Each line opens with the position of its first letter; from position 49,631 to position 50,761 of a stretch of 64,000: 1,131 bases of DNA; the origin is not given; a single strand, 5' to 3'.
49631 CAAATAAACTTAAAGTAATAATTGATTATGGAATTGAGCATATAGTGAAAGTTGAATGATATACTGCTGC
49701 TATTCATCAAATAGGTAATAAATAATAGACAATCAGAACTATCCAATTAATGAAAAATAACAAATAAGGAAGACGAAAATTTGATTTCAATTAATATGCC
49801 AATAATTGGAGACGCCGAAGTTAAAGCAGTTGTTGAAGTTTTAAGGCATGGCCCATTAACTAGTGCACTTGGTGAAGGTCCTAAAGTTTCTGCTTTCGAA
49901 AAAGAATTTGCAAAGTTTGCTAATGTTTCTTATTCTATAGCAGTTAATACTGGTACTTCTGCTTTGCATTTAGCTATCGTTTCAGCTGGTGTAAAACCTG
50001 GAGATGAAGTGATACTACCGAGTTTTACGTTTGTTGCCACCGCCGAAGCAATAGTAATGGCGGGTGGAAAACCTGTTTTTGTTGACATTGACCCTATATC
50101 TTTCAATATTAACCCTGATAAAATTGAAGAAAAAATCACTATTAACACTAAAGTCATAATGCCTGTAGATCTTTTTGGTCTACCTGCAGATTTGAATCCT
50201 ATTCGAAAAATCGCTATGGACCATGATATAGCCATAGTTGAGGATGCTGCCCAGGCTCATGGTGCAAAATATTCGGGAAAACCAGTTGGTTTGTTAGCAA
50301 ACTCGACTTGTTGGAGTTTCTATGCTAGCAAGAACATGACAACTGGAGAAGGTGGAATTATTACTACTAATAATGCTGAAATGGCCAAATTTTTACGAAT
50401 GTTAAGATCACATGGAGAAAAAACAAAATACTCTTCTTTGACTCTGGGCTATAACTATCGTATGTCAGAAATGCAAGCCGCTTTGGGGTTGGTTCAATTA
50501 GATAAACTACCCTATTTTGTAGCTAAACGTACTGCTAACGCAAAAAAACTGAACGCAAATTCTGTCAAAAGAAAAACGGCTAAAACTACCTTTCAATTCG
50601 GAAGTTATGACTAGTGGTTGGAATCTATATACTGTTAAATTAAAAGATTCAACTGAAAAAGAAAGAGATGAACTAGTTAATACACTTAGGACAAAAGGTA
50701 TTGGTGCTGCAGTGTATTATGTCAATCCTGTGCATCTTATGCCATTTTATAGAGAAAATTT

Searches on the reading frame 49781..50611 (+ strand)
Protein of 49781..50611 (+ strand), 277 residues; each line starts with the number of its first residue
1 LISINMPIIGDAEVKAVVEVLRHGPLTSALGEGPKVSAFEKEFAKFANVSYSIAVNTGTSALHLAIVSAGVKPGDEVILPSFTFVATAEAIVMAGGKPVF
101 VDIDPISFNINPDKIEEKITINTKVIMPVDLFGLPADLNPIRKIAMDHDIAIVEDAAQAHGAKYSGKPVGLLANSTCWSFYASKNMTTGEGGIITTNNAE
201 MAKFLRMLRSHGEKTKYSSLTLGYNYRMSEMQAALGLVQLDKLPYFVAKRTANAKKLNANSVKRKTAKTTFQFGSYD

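Call 36: search_protein_families(library=pfam, proteins=[window:49781-50611:+])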
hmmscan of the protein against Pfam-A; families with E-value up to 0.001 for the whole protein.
window:49781-50611:+ (277 aa): 6 families
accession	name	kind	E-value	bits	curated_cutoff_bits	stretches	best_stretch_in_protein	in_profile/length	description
PF01041.23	DegT_DnrJ_EryC1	-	9e-96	321.6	19.8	1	9-259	3-253/360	DegT/DnrJ/EryC1/StrS aminotransferase family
PF01212.27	Beta_elim_lyase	-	1.2e-07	31.9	27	1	29-259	27-263/288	Beta-eliminating lyase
PF00155.27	Aminotran_1_2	-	1.3e-07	31.6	19.7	1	37-127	45-151/361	Aminotransferase class I and II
PF01053.26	Cys_Met_Meta_PP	-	2.7e-06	26.7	27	1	34-161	52-179/381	Cys/Met metabolism PLP-dependent enzyme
PF00266.25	Aminotran_5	-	0.00045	19.7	21.5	1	37-161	46-181/371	Aminotransferase class-V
PF01276.26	OKR_DC_1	-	0.00055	19.2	27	1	43-107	75-139/417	Orn/Lys/Arg decarboxylase, major domain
